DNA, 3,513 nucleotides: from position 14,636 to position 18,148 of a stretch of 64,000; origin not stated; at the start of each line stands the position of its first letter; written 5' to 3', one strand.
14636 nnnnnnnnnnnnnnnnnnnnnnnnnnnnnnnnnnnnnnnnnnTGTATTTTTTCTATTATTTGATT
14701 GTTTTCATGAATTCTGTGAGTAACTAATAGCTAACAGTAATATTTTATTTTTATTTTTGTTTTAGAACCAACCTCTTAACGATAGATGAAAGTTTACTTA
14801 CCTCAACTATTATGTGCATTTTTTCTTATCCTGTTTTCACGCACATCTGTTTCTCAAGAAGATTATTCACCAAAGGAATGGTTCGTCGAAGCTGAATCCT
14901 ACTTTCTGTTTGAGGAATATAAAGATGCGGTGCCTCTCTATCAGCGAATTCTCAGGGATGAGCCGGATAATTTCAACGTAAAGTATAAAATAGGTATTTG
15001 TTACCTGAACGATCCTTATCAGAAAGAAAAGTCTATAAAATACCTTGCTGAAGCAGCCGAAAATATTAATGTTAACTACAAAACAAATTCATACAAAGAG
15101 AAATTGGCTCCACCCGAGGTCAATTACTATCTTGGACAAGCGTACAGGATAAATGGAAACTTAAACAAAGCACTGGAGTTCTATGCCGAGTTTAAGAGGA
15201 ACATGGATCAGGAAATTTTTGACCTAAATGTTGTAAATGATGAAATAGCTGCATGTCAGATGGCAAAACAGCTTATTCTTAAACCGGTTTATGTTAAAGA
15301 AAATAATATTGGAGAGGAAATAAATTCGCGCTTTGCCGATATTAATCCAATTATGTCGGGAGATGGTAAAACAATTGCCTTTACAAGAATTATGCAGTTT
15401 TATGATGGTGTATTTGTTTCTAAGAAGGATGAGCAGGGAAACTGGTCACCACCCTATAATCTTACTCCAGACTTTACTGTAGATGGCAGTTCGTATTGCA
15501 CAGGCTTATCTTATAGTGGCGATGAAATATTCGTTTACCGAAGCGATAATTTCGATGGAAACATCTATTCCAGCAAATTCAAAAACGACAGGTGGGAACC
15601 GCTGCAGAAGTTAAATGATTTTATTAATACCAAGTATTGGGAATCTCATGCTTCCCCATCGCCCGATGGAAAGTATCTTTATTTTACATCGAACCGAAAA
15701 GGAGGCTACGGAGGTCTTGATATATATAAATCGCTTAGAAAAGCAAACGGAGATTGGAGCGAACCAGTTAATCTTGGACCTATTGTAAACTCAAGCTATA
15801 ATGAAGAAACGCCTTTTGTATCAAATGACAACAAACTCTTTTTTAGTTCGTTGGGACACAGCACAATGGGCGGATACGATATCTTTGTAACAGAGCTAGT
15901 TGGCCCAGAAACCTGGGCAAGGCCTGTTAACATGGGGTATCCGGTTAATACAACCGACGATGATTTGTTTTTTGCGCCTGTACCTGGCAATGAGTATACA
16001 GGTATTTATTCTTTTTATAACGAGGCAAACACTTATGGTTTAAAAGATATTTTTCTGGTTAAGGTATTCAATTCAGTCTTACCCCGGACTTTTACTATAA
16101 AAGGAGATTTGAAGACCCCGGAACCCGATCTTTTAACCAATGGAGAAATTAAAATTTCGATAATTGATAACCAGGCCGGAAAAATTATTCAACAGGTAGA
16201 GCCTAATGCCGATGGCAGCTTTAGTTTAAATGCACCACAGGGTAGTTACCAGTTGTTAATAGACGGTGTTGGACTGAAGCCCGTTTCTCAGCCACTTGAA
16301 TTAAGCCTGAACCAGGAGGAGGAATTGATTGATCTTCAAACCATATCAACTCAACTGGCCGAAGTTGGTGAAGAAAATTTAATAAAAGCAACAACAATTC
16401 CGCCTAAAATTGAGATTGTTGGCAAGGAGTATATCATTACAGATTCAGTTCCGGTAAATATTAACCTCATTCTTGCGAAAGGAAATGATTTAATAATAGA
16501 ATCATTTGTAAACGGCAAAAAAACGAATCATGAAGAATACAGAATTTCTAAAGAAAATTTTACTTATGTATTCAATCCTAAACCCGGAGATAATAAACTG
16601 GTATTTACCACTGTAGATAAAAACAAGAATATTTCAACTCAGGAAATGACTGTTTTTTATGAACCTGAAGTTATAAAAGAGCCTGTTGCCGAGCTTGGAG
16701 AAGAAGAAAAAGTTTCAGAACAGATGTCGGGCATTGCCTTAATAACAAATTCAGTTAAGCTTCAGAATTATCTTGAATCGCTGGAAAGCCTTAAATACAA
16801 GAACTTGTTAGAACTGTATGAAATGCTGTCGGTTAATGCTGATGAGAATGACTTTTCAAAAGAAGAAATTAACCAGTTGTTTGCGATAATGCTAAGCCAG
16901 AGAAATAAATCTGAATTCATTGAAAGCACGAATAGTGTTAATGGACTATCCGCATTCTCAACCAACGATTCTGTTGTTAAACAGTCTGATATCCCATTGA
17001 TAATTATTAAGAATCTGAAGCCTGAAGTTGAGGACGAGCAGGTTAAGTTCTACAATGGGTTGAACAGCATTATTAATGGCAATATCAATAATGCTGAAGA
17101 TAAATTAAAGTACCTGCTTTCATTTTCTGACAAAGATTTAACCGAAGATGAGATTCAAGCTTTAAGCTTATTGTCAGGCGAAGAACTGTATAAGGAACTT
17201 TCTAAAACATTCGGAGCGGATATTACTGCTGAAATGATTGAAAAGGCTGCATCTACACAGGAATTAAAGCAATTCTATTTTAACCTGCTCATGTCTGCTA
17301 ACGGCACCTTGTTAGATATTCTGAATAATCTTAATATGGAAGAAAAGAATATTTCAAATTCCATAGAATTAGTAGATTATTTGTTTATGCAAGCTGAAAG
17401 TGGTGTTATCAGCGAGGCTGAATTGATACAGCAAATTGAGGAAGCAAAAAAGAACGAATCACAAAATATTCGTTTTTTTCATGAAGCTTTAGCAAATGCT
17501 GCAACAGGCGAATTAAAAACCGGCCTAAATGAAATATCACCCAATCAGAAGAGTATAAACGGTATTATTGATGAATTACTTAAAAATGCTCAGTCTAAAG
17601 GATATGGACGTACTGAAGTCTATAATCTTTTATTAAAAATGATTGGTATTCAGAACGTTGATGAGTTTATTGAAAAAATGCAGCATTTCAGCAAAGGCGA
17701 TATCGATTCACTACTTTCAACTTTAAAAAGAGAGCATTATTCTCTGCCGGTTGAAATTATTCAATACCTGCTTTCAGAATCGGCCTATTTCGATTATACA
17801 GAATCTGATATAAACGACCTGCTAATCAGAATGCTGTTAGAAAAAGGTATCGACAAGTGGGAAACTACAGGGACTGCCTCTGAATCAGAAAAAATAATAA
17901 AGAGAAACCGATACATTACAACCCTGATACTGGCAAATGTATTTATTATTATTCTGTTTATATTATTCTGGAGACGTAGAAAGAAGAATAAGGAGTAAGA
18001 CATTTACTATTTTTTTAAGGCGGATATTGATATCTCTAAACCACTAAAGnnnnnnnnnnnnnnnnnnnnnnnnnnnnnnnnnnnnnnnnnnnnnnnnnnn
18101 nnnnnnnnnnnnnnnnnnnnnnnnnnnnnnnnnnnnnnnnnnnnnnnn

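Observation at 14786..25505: Five tandem PorE-like paralogs that differ essentially only in their C-terminal envelope anchor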

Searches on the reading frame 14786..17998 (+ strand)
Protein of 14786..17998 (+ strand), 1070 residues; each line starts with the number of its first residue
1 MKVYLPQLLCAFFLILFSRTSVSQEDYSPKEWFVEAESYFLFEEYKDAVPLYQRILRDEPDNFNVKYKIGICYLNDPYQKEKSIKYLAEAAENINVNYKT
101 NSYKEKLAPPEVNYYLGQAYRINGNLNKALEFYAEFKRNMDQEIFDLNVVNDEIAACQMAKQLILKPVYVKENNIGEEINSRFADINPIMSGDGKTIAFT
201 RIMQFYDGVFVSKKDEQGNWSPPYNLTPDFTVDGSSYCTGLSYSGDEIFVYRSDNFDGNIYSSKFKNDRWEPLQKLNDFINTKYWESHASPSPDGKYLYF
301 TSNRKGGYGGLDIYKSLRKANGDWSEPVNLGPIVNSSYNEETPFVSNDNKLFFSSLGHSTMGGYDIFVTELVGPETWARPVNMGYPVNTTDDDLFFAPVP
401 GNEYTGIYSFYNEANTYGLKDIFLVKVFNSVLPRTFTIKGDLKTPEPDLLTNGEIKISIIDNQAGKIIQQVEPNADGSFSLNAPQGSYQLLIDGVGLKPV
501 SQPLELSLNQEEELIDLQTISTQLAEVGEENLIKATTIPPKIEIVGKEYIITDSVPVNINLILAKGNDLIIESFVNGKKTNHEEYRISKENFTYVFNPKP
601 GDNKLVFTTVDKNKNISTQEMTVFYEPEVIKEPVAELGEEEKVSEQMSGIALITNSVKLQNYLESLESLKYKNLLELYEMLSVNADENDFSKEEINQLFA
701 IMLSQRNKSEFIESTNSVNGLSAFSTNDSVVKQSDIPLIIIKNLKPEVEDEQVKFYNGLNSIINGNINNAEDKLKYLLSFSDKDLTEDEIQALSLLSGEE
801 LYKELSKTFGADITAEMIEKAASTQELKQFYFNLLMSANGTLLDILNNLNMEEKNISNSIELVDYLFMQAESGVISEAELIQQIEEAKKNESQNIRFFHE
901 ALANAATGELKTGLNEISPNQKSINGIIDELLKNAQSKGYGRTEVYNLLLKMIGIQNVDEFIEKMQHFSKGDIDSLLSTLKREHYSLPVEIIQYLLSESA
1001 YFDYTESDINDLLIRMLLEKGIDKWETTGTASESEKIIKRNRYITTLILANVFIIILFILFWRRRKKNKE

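Call 3: search_protein_families(library=pfam, proteins=[window:14786-17998:+], max_evalue=0.01)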
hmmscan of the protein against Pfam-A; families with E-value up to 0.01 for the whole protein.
window:14786-17998:+ (1070 aa): 8 families
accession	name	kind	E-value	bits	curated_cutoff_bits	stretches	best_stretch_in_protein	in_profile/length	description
PF07676.18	PD40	-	1.5e-17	63.5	20.9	2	280-314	5-37/38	WD40-like Beta Propeller Repeat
PF07719.23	TPR_2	-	2.8e-05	24.3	27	0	110-135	1-26/34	Tetratricopeptide repeat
PF13428.12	TPR_14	-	6.3e-05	23.7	23.5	0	29-65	1-37/44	Tetratricopeptide repeat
PF13715.12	CarbopepD_reg_2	-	0.00012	22.5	32.2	1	472-527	29-86/88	CarboxypepD_reg-like domain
PF13432.12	TPR_16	-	0.00022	22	32.7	0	38-75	6-43/65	Tetratricopeptide repeat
PF00515.34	TPR_1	-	0.0018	18.5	27.8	0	113-133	4-24/34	Tetratricopeptide repeat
PF14559.12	TPR_19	-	0.0046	17.7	25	0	44-75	6-37/68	Tetratricopeptide repeat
PF13431.12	TPR_17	-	0.0051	17.4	24.4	0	110-131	13-34/34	Tetratricopeptide repeat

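Call 5: search_protein_families(library=ncbifam, proteins=[window:14786-17998:+], max_evalue=0.01)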
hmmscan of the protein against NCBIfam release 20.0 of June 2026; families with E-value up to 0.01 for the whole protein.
window:14786-17998:+ (1070 aa): 4 families
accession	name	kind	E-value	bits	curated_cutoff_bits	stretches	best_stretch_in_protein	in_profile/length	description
NF053607.1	CHU_0125_OmpA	equivalog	4.2e-42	144.5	620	1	21-482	21-469/639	CHU_0125 family OmpA-like outer membrane integrity protein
NF052230.1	T9SS_PorE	exception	1.3e-38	132.8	600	1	34-496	23-480/648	PorE family type IX secretion system protein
NF040959.1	MamA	equivalog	2e-06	27.4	200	1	35-92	111-167/204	magnetosome protein MamA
NF052304.1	CdsG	equivalog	0.0018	18.5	170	1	45-97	58-110/133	CdsG family type III secretion system protein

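Call 32: find_homologous_proteins(query=window:14786-17998:+, max_evalue=1e-10)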
Query window:14786-17998:+ (1070 aa): 3897 proteins with E <= 1e-10 among 8000 candidates; the best 120 are listed.
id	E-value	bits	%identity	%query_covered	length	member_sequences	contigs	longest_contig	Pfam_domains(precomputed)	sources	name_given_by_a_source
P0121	0.0e+0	2380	100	100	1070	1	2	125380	PF07676.19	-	-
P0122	0.0e+0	1298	55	100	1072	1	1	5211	PF13431.13,PF13432.13,PF13428.13,PF07676.19,PF07719.24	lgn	-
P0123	0.0e+0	1297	55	99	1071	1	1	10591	PF13620.13,PF07676.19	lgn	-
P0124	0.0e+0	1238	52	100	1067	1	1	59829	PF13431.13,PF00515.35,PF07676.19,PF07719.24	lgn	-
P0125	0.0e+0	1236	54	100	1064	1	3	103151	PF14559.13,PF00515.35,PF13428.13,PF07676.19,PF07719.24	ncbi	-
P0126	0.0e+0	1233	54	99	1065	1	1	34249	PF07676.19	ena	-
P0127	0.0e+0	1220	52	100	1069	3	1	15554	PF00515.35,PF07676.19,PF07719.24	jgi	jgi:tetratricopeptide (TPR) repeat protein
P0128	0.0e+0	1197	53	96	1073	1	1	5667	PF13620.13,PF07676.19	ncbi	-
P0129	0.0e+0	1195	52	99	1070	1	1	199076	PF00515.35,PF07676.19,PF07719.24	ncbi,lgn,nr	ncbi:MAG: PD40 domain-containing protein [Bacteroidales bacterium]|nr:PD40 domain-containing protein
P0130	0.0e+0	1189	51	100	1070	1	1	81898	PF07676.19,PF07719.24,PF13174.13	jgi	jgi:tetratricopeptide (TPR) repeat protein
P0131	0.0e+0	1169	51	100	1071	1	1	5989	PF13431.13,PF13432.13,PF07676.19,PF07719.24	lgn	-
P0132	0.0e+0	1161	48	100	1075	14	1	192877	PF00515.35,PF07676.19,PF07719.24,PF13174.13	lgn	-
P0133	0.0e+0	1161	50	99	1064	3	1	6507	PF07676.19,PF07719.24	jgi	jgi:hypothetical protein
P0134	0.0e+0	1153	49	98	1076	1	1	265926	PF13432.13,PF07676.19,PF13174.13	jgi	jgi:hypothetical protein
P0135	0.0e+0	1149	49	100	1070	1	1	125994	PF07676.19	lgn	-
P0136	0.0e+0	1145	50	99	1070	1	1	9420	PF07676.19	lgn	-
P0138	0.0e+0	1141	49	100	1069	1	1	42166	PF00515.35,PF07676.19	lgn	-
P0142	0.0e+0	1109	49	99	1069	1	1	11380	PF07676.19,PF07719.24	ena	-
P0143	0.0e+0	1108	48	99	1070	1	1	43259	PF00515.35,PF13620.13,PF07676.19,PF07719.24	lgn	-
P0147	0.0e+0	1036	45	99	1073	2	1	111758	PF13620.13,PF07676.19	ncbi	-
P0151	9.0e-276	936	43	100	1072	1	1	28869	PF13432.13,PF13620.13,PF07676.19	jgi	jgi:hypothetical protein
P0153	9.1e-271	920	44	99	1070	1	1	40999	PF00515.35,PF07676.19,PF07719.24,PF13174.13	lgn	-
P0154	3.4e-270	918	43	98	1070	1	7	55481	PF13431.13,PF07676.19,PF13174.13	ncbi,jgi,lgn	-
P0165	2.6e-258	878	43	98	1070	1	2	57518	PF00515.35,PF07676.19,PF07719.24,PF13174.13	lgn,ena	-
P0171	7.2e-256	870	41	99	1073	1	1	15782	PF13431.13,PF13432.13,PF13620.13,PF07676.19,PF07719.24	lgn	-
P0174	2.4e-254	865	40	100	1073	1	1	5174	PF13432.13,PF13620.13,PF07676.19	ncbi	-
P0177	5.1e-254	864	43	98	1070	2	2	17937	PF13431.13,PF00515.35,PF13432.13,PF13428.13,PF07676.19,PF07719.24,PF13174.13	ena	-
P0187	4.9e-239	815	40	95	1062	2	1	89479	PF07676.19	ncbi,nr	ncbi:MAG: PD40 domain-containing protein [Bacteroidales bacterium]|nr:PD40 domain-containing protein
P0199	9.7e-229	780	39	99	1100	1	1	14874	PF14559.13,PF00515.35,PF13432.13,PF07676.19,PF07719.24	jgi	jgi:tetratricopeptide (TPR) repeat protein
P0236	1.3e-221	757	38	98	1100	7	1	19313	PF13432.13,PF07676.19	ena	-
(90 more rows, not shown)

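Call 57: predict_structure(alignment_id=A4)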
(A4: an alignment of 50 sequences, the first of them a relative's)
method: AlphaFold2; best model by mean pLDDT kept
length: 1070 residues; sequences in the alignment: 50
mean_pLDDT: 85.7   pTM: 0.54
mean pLDDT of the five models: 85.7, 83.6, 83.3, 81.4, 80.5
residues with pLDDT >= 90: 473; 70-90: 516; 50-70: 44; < 50: 37
segments of 3 or more residues with pLDDT < 50: 23-25, 527-536, 630-642, 1027-1035
pLDDT, mean of each block of 10 residues (from residue 1): 73 74 64 93 92 94 96 93 96 90 90 96 93 91 84 90 89 90 92 93 92 94 93 88 93 80 94 90 71 91 78 91 90 84 85 87 89 82 90 86 88 83 92 91 87 84 80 91 91 86 88 89 66 48 80 81 89 81 90 89 86 81 73 35 67 90 82 89 91 94 92 84 79 88 88 88 78 89 85 84 89 92 93 92 91 91 96 92 92 90 88 85 86 87 93 90 88 87 91 92 88 89 54 53 80 88 72
secondary structure, 60 per line:
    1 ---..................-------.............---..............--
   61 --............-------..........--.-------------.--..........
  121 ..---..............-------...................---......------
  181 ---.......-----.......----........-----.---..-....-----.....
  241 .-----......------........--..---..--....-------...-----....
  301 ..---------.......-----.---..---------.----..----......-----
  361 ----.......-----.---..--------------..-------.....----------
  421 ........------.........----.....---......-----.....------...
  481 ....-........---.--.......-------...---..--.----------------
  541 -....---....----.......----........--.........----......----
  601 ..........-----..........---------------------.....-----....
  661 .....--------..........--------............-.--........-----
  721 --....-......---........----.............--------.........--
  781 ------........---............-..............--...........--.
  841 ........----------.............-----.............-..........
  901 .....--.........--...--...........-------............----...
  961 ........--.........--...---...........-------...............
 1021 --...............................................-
elements in order (helices of 4 or more, strands of 3 or more residues): H4-21 H29-41 H45-58 H63-74 H82-91 H111-122 H126-139 H147-165 E169-174 E184-190 E196-202 E207-214 H227-230 E236-241 E247-252 E259-266 E289-291 E297-302 E312-318 E350-355 E365-371 E406-410 E421-428 E435-443 H448-452 E456-461 E467-471 E478-484 E486-493 E500-506 E514-516 E542-545 E549-552 E557-563 E568-575 E578-586 E591-596 E601-610 E616-625 H647-651 H657-665 H674-683 H692-703 H708-715 H723-726 H728-733 H737-744 H749-761 H770-778 H787-794 H798-809 H811-823 H827-837 H840-848 H859-871 H877-889 H891-905 H908-916 H924-934 H942-953 H958-968 H971-979 H988-998 H1006-1020 H1023-1069

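Call 60: fold_search(model_id=the predicted structure, library=pdb)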
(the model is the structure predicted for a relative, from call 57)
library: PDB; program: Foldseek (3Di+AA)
matches with E <= 10: 1763; with E <= 0.001: 127
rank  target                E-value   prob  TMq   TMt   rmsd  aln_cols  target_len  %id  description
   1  1l0q_A                4.7e-08  1.00  0.12  0.29  26.4       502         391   12  Tandem YVTN beta-propeller and PKD domains from an archaeal surface layer protein (released 2002-11-06)
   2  7mx5_A                1.4e-06  1.00  0.16  0.38   7.5       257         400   18  Crystal structure of TolB from Acinetobacter baumannii (released 2021-05-26)
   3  7mx5_B                1.8e-06  1.00  0.16  0.39   7.3       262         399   18  Crystal structure of TolB from Acinetobacter baumannii (released 2021-05-26)
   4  8pu0_A                2.2e-06  0.99  0.14  0.13  34.8      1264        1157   11  Cryo-EM structure of human Elp123 in complex with tRNA, desulpho-CoA, 5'-deoxyadenosine and methionine (released 2024-04-17)
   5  8ic1_A                3.0e-06  1.00  0.16  0.32  19.9       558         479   12  endo-alpha-D-arabinanase EndoMA1 D51N mutant from Microbacterium arabinogalactanolyticum in complex with arabinooligos (released 2023-08-16)
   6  6fwv_B                3.6e-06  1.00  0.09  0.17  46.0       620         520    9  The Bacillus anthracis TIE protein (released 2018-08-08)
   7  8asv_A                5.1e-06  0.90  0.08  0.07  37.8      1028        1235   10  Cryo-EM structure of yeast Elongator complex (released 2022-12-07)
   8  2bkl_B                5.5e-06  1.00  0.15  0.22  23.5       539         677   10  Structural and Mechanistic Analysis of Two Prolyl Endopeptidases: Role of Inter-Domain Dynamics in Catalysis and Speci (released 2005-03-09)
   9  2ojh                  8.3e-06  1.00  0.13  0.41  12.0       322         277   16  The structure of putative TolB from Agrobacterium tumefaciens (released 2007-02-27)
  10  6fwv_A                1.1e-05  1.00  0.09  0.16  45.6       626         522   10  The Bacillus anthracis TIE protein (released 2018-08-08)
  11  3v9f_A                1.3e-05  1.00  0.13  0.18  23.9       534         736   10  Crystal Structure of the extracellular domain of the putative hybrid two component system BT3049 from B. thetaiotaomic (released 2012-03-14)
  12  6qk7_A                1.4e-05  0.99  0.15  0.14  35.2      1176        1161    9  Elongator catalytic subcomplex Elp123 lobe (released 2019-07-17)
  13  6mfa                  1.5e-05  0.99  0.07  0.18  27.0       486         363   11  Fragment of human fibronectin containing the 4th-7th type III domains (released 2019-09-18)
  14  2w8b_B                1.8e-05  1.00  0.16  0.39   7.1       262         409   17  Crystal structure of processed TolB in complex with Pal (released 2009-02-17)
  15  9bfu_A                1.8e-05  1.00  0.12  0.08  20.2       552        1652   10  Cryo-EM structure of Sevenless extracellular domain (composite map of the dimer, pH 4.6) (released 2025-01-29)
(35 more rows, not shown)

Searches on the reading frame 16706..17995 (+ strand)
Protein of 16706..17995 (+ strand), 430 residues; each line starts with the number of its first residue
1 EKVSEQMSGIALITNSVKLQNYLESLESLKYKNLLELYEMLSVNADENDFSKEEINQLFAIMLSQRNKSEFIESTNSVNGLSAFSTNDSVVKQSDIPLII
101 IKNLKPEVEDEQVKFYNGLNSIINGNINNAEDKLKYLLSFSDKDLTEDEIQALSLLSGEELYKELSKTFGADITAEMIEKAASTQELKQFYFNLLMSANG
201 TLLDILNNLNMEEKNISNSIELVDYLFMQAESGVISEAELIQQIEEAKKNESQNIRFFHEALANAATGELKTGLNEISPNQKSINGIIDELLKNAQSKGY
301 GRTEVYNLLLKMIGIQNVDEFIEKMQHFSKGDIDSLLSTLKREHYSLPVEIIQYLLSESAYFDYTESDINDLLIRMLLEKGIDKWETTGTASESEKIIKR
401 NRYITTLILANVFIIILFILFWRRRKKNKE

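Call 59: search_protein_representatives(protein=window:16706-17995:+)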
Query: 430 residues. Proteins with E-value up to 0.001 (for the whole library): 87; up to 1e-10: 51; up to 1e-30: 19. The best 87 are listed.
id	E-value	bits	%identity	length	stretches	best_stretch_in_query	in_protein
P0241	3.0e-92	326.1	43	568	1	5-429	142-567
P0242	8.8e-90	318.0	44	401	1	29-428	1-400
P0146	1.7e-77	277.6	40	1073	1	8-430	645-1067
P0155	1.3e-61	225.3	38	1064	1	18-427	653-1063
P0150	4.0e-56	207.2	36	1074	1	9-430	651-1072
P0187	1.1e-51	192.6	35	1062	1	15-429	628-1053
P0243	2.5e-48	181.6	32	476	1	8-428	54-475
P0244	1.4e-47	179.1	32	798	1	18-427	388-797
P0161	4.4e-47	177.5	33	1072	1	30-429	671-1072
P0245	3.7e-42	161.3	35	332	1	130-430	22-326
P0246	2.2e-40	155.5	32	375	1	94-427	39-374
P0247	2.9e-40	155.0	26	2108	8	187-377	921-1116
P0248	4.7e-40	154.3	34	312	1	158-428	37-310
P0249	3.3e-36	141.7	28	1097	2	176-429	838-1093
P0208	6.1e-35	137.5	26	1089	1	11-428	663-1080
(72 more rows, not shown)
